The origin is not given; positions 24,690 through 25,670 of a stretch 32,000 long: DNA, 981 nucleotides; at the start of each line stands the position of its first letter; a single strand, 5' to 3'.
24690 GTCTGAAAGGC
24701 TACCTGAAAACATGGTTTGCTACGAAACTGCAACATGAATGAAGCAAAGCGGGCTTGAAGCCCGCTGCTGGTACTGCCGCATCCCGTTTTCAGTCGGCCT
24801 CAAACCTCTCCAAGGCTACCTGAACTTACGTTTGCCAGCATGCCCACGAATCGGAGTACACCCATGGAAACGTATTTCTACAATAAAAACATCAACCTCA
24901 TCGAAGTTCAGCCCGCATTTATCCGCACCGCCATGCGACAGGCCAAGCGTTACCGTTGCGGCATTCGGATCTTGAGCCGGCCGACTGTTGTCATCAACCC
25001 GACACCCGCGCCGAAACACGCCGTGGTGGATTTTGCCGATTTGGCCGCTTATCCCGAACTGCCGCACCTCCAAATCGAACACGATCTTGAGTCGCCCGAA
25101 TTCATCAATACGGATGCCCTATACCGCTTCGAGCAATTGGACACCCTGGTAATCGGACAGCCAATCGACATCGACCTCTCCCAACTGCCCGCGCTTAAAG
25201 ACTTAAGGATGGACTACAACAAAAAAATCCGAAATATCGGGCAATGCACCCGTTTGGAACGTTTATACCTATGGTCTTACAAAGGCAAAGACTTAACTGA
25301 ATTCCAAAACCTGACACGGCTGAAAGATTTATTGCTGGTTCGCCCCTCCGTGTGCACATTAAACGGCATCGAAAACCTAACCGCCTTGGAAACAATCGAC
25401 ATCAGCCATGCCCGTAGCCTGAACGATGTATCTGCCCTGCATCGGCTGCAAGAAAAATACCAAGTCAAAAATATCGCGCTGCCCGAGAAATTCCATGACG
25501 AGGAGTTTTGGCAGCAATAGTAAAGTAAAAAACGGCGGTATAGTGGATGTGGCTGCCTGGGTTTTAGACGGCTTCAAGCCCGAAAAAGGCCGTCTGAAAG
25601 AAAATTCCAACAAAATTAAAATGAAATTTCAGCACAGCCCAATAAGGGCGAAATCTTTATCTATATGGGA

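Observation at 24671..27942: A 3.1-3.5 kb foreign segment splits an ape-like FAS/PKS operon and carries an uncharacterised LRR / twin-lipoprotein / bPH2 gene set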

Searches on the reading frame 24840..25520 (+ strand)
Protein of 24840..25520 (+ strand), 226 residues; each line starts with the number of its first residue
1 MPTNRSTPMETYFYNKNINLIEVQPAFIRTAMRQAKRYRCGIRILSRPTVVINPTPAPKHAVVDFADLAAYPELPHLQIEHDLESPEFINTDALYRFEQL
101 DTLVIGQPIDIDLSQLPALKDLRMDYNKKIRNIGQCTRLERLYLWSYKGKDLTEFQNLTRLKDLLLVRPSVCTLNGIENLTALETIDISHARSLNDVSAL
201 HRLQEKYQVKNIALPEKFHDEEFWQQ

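Call 9: search_protein_families(library=pfam, proteins=[window:24840-25520:+], max_evalue=0.01)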
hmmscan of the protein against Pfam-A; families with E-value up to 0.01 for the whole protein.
window:24840-25520:+ (226 aa): 4 families
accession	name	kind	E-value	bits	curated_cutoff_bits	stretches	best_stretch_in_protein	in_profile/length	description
PF12799.13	LRR_4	-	7.2e-05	23.3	27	0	109-133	13-39/44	Leucine Rich repeats (2 copies)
PF23598.1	LRR_14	-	0.00021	20.6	40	0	133-203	66-138/353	Leucine-rich repeat region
PF23952.1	LRR_EndoS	-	0.0053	17.4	27.9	0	114-190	39-115/116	Endo-beta-N-acetylglucosaminidase EndoS LRR domain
PF25019.1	LRR_R13L1-DRL21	-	0.0079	16.5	27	0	134-190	66-126/127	R13L1/DRL21 LRRs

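Call 28: search_protein_families(library=ncbifam, proteins=[window:24840-25520:+], max_evalue=0.01)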
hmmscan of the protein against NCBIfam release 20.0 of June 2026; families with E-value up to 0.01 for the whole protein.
window:24840-25520:+ (226 aa): 2 families
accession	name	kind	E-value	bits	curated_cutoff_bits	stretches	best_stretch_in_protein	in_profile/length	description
NF033190.2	inl_like_NEAT_1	exception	7.6e-05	21.2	1275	1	115-216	327-425/754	NEAT domain-containing leucine-rich repeat protein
NF033189.1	internalin_A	exception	0.0003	19.2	1600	1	116-204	140-228/799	class 1 internalin InlA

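Call 29: search_protein_families(library=padloc, proteins=[window:24840-25520:+], max_evalue=0.01)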
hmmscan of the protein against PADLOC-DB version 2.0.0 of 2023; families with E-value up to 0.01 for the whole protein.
window:24840-25520:+ (226 aa): 0 families

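Call 31: find_homologous_proteins(query=window:24864-25520:+)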
Query window:24864-25520:+ (218 aa): 19 proteins with E <= 0.001 among 252 candidates.
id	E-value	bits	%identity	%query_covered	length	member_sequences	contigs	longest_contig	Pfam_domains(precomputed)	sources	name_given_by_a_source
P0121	6.5e-133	459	94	100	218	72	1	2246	-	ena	-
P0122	2.4e-132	457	94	100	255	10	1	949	-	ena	-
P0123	6.6e-130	449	93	100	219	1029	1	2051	-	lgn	-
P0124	6.7e-129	446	92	100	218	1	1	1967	-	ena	-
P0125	1.9e-123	428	90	100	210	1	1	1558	-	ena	-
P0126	1.3e-121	422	97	89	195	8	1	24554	PF12799.14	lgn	-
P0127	1.0e-70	256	97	56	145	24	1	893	-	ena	-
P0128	3.5e-69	251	94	56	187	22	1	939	-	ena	-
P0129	7.8e-69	249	95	56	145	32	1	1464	-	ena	-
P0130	1.1e-68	249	55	99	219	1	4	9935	-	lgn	-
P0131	2.3e-66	241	53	98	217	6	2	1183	PF12799.14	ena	-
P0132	2.6e-66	241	54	96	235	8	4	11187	PF12799.14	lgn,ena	-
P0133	2.8e-65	238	54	99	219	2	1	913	PF23952.2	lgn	-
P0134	3.7e-63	231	53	98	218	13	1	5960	PF12799.14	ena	-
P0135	3.6e-58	215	51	92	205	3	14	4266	-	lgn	-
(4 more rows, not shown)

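Call 32: find_encoding_contigs(protein=P0126, flank=10000, max_places=2)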
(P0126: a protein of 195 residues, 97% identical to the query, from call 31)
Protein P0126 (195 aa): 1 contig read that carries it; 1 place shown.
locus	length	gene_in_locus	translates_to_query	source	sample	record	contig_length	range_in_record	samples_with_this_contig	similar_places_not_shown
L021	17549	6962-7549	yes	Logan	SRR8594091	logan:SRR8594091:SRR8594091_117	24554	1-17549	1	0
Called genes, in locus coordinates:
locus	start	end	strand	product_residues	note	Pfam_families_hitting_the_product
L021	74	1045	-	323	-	PF03279:Lip_A_acyltrans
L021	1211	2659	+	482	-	PF01546:Peptidase_M20, PF07687:M20_dimer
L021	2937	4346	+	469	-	PF00324:AA_permease, PF13520:AA_permease_2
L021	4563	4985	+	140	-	-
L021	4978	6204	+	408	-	PF00109:ketoacyl-synt, PF02801:Ketoacyl-synt_C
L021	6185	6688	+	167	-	PF22817:ApeP-like, PF07977:FabA (faint)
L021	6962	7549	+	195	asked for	PF12799:LRR_4 (faint)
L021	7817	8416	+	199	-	-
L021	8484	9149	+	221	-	PF00691:OmpA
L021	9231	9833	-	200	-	-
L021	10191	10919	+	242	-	PF00106:adh_short, PF08659:KR, PF13561:adh_short_C2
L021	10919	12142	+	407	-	PF00109:ketoacyl-synt, PF02801:Ketoacyl-synt_C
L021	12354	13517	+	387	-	PF25917:BSH_RND, PF25919:BSH_CusB (weak), PF25973:BSH_CzcB, PF25984:BSH_YknX (weak), PF25881:HH_YBHG (weak), PF25876:HH_MFP_RND, PF25967:RND-MFP_C, PF25989:YknX_C, +4 more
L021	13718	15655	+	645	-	PF00005:ABC_tran, PF12704:MacB_PCD, PF02687:FtsX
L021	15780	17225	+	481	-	PF02321:OEP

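Call 33: find_encoding_contigs(protein=P0132, flank=8000, max_places=3)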
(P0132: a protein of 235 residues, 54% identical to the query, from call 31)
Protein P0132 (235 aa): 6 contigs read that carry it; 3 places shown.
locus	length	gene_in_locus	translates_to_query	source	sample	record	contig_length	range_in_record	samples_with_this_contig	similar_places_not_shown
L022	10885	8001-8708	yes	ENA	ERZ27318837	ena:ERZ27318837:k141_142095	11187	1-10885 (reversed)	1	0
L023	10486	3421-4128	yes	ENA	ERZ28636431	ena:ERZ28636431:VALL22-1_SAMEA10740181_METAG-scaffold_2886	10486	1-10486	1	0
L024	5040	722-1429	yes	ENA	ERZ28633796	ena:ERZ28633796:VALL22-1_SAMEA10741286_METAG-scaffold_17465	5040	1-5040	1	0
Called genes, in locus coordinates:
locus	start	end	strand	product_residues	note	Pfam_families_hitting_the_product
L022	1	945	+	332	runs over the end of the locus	PF00106:adh_short (weak), PF01073:3Beta_HSD, PF01370:Epimerase, PF02719:Polysacc_synt_2, PF04321:RmlD_sub_bind, PF05368:NmrA, PF13460:NAD_binding_10, PF16363:GDP_Man_Dehyd, +2 more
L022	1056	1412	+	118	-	-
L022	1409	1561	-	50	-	-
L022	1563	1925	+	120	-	-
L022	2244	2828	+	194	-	-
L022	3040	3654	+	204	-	PF20453:DUF6707 (weak)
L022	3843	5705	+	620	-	PF01946:Thi4 (faint), PF01266:DAO (faint), PF13450:NAD_binding_8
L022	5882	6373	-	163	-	PF07366:SnoaL, PF12680:SnoaL_2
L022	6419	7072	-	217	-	PF01370:Epimerase (weak), PF05368:NmrA, PF13460:NAD_binding_10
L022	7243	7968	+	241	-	PF00881:Nitroreductase, PF14512:TM1586_NiRdase (faint)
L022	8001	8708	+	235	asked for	PF12799:LRR_4 (faint)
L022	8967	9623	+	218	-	-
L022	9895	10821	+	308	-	PF03466:LysR_substrate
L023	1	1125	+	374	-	?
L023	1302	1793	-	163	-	PF07366:SnoaL, PF12680:SnoaL_2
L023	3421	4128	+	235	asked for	PF12799:LRR_4 (faint)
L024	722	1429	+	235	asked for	PF12799:LRR_4 (faint)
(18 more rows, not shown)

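Call 34: find_encoding_contigs(protein=P0130, flank=8000, max_places=3)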
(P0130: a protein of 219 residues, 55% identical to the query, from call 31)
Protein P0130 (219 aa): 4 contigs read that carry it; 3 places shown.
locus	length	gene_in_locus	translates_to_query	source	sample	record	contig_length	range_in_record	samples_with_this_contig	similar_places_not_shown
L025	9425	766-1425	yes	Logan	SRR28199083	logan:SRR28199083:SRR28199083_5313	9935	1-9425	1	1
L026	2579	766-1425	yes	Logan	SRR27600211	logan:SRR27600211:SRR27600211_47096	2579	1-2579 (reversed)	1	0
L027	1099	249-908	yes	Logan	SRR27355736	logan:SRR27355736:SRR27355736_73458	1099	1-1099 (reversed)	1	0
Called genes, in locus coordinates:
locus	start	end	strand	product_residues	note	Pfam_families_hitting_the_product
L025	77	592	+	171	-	PF04345:Chor_lyase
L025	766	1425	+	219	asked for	-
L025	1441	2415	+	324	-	PF01040:UbiA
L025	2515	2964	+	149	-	PF00359:PTS_EIIA_2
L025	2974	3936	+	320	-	PF02603:Hpr_kinase_N, PF07475:Hpr_kinase_C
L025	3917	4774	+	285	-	PF03668:RapZ-like_N, PF22740:PapZ_C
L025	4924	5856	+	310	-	PF03193:RsgA_GTPase (faint), PF01926:MMR_HSR1, PF02421:FeoB_N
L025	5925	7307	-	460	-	PF02878:PGM_PMM_I, PF02879:PGM_PMM_II, PF02880:PGM_PMM_III, PF00408:PGM_PMM_IV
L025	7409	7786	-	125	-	-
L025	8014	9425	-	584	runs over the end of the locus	PF12450:vWF_A, PF00092:VWA, PF13519:VWA_2, PF12034:YfbK_C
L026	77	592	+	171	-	PF04345:Chor_lyase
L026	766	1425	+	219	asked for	-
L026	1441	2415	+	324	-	PF01040:UbiA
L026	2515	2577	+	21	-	?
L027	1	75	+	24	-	?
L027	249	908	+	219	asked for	-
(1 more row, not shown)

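Call 40: search_protein_families(library=pfam, proteins=[L022:8967-9623:+], max_evalue=0.1)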
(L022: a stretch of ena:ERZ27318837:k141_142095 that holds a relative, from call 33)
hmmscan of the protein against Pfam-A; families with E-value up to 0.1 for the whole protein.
L022:8967-9623:+ (218 aa): 0 families

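Call 67: search_solved_structures(query=A3, max_evalue=1)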
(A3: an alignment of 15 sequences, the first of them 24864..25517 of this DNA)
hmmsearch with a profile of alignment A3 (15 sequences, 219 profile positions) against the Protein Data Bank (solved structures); distinct sequences matched with E-value up to 1: 112 (the best 60 are shown).
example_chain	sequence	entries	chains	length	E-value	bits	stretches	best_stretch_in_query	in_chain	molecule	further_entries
2omx_A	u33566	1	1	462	3.6e-21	78.6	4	51-201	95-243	Internalin-A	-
2omu_A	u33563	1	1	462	6.2e-21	77.9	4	51-201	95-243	Internalin-A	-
2omt_A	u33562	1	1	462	6.9e-21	77.7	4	51-201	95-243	Internalin-A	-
2omy_A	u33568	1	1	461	1.4e-19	73.4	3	51-201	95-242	Internalin-A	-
1o6s_A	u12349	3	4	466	1.8e-19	73.1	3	51-201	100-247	INTERNALIN A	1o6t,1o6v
8h62_A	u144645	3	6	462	1.8e-19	73.1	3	51-201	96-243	Internalin A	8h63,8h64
2omv_A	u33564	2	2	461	2.3e-19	72.8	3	51-201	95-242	Internalin-A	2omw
2omz_A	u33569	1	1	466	2.5e-19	72.6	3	51-201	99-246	Internalin-A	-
4fmz_A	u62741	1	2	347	1.5e-17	66.8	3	50-200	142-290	Internalin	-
6obn_C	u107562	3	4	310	2.4e-13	53.1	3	78-198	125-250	Protein phosphatase 1 regulatory subunit 7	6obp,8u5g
6mky_A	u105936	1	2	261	6e-13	51.8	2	78-198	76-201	Protein phosphatase 1 regulatory subunit 7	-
8b5r_S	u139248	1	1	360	6.1e-13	51.7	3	78-198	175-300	Protein phosphatase 1 regulatory subunit 7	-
6hkw_A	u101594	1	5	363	6.2e-13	51.7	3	78-198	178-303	Protein phosphatase 1 regulatory subunit 7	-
2uzx_A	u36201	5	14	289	2.2e-12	49.9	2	51-160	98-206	INTERNALIN B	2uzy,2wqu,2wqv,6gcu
1d0b_A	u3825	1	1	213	2.5e-12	49.7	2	52-160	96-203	INTERNALIN B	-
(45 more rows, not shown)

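Call 79: predict_structure(alignment_id=A4)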
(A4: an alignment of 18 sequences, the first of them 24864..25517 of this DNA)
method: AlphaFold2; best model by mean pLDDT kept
length: 218 residues; sequences in the alignment: 18
mean_pLDDT: 92.4   pTM: 0.89
mean pLDDT of the five models: 92.4, 92.1, 90.2, 89.7, 88.8
residues with pLDDT >= 90: 180; 70-90: 30; 50-70: 7; < 50: 1
segments of 3 or more residues with pLDDT < 50: none
pLDDT, mean of each block of 10 residues (from residue 1): 83 94 95 93 78 93 96 91 94 95 94 96 95 97 96 98 96 97 95 92 93 67
secondary structure, 60 per line:
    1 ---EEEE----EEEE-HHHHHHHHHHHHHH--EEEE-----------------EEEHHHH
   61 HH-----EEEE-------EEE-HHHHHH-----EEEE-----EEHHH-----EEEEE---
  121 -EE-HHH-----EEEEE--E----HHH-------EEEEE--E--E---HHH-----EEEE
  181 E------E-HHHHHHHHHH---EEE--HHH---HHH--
elements in order: E4-7 E12-15 H17-30 E33-36 E54-56 H57-62 E68-71 E79-81 H83-88 E94-97 E113-117 E133-137 E155-159 E177-181 H190-199 E203-205

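Call 82: fold_search(model_id=the predicted structure, library=pdb)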
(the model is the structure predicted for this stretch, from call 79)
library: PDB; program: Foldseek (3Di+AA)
matches with E <= 10: 887; with E <= 0.001: 104
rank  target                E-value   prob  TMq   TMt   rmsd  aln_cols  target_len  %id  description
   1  5il7_A                1.2e-06  1.00  0.51  0.28   7.8       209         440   19  Leucine rich repeat domain of the Chlorobium tepidum Roco protein (released 2016-03-16)
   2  2wqu_C                2.1e-06  1.00  0.52  0.44   5.8       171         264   20  Internalin domain of Listeria monocytogenes InlB: triclinic crystal form (released 2009-11-10)
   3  2omu_A                2.3e-06  1.00  0.52  0.26   3.3       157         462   21  Crystal structure of InlA G194S+S Y369S/hEC1 complex (released 2007-08-28)
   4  1o6t                  3.2e-06  1.00  0.55  0.28   5.2       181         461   21  Internalin (INLA, Listeria monocytogenes) - functional domain, uncomplexed (released 2002-12-23)
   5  2omv_A                3.5e-06  1.00  0.56  0.28   3.6       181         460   20  Crystal structure of InlA S192N Y369S/hEC1 complex (released 2007-06-05)
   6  2wqv_A                4.1e-06  1.00  0.50  0.40   5.7       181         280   21  Internalin domain of Listeria monocytogenes InlB: rhombohedral crystal form (released 2009-11-10)
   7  2omy_A                4.6e-06  1.00  0.58  0.29   3.5       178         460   20  Crystal structure of InlA S192N/hEC1 complex (released 2007-06-05)
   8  8h62_A                4.6e-06  1.00  0.56  0.28   3.0       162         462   23  Crystal structure of Internalin A from Listeria monocytogenes with human E-cadherin EC12 (released 2023-10-04)
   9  6mky_B                4.9e-06  1.00  0.54  0.45   3.1       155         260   23  Human SDS22 (released 2018-12-12)
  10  8h64_G                5.1e-06  1.00  0.51  0.26   3.8       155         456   22  Crystal structure of Internalin A from Listeria monocytogenes with nanobody VHH24 bound (released 2023-10-04)
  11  4fmz_A                6.0e-06  1.00  0.54  0.36   3.7       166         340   19  Crystal structure of an internalin (inlF) from Listeria monocytogenes str. 4b F2365 at 1.91 A resolution (released 2012-07-25)
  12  8h64_C                6.4e-06  1.00  0.40  0.22   5.9       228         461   16  Crystal structure of Internalin A from Listeria monocytogenes with nanobody VHH24 bound (released 2023-10-04)
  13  1o6v_A                6.7e-06  1.00  0.47  0.25   5.8       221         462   21  Internalin (INLA, Listeria monocytogenes) - functional domain, uncomplexed (released 2002-12-23)
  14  2omt_A                7.1e-06  1.00  0.54  0.27   4.5       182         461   20  Crystal structure of InlA G194S+S/hEC1 complex (released 2007-08-28)
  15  4fmz_B                7.5e-06  1.00  0.41  0.29   9.5       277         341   14  Crystal structure of an internalin (inlF) from Listeria monocytogenes str. 4b F2365 at 1.91 A resolution (released 2012-07-25)
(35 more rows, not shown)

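Call 83: fold_search(model_id=the predicted structure, library=viral)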
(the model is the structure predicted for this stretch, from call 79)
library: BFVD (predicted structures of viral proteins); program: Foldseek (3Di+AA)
matches with E <= 10: 547; with E <= 0.001: 88
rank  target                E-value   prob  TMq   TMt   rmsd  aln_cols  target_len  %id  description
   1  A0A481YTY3            5.9e-07  1.00  0.51  0.48   5.9       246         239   15  Leucine-rich repeat protein [Marseillevirus LCMAC102]
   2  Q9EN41                1.1e-06  1.00  0.52  0.34   7.1       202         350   15  AMV005 [Amsacta moorei entomopoxvirus]
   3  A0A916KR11            1.5e-06  1.00  0.46  0.24   9.3       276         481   13  Leucine rich repeat gene family [Mythimna separata entomopoxvirus 'L']
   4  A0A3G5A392            1.7e-06  1.00  0.53  0.37   9.0       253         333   18  Leucine-rich repeat protein [Harvfovirus sp.]
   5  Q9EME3                2.1e-06  1.00  0.57  0.44   5.3       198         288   18  AMV263 [Amsacta moorei entomopoxvirus]
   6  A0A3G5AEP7            2.5e-06  1.00  0.49  0.56   6.6       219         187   19  Leucine-rich repeat domain-containing protein [Satyrvirus sp.]
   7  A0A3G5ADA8            6.2e-06  1.00  0.39  0.26   9.7       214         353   15  Leucine-rich repeat protein [Satyrvirus sp.]
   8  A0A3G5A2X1            1.0e-05  1.00  0.56  0.28   6.3       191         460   20  Leucine-rich repeat protein [Harvfovirus sp.]
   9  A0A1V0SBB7            1.1e-05  1.00  0.39  0.31   7.0       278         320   13  Leucine-rich repeat protein [Catovirus CTV1]
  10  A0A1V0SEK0            1.2e-05  1.00  0.42  0.25   8.3       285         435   15  Disease resistance R13L4/SHOC-2-like LRR domain-containing protein [Indivirus ILV1]
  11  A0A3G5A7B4            1.3e-05  1.00  0.48  0.28   7.3       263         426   14  RNI-like protein [Hyperionvirus sp.]
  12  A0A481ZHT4            1.5e-05  1.00  0.59  0.39   3.7       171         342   22  Leucine rich repeat protein [Pithovirus LCPAC406]
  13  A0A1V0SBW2            1.5e-05  1.00  0.54  0.28   5.0       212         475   16  Leucine-rich repeat protein [Catovirus CTV1]
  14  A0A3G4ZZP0            2.2e-05  1.00  0.57  0.34   5.5       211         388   21  Leucine-rich repeat protein [Harvfovirus sp.]
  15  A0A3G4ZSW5            2.2e-05  1.00  0.46  0.32   7.7       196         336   15  Leucine-rich repeat protein [Barrevirus sp.]
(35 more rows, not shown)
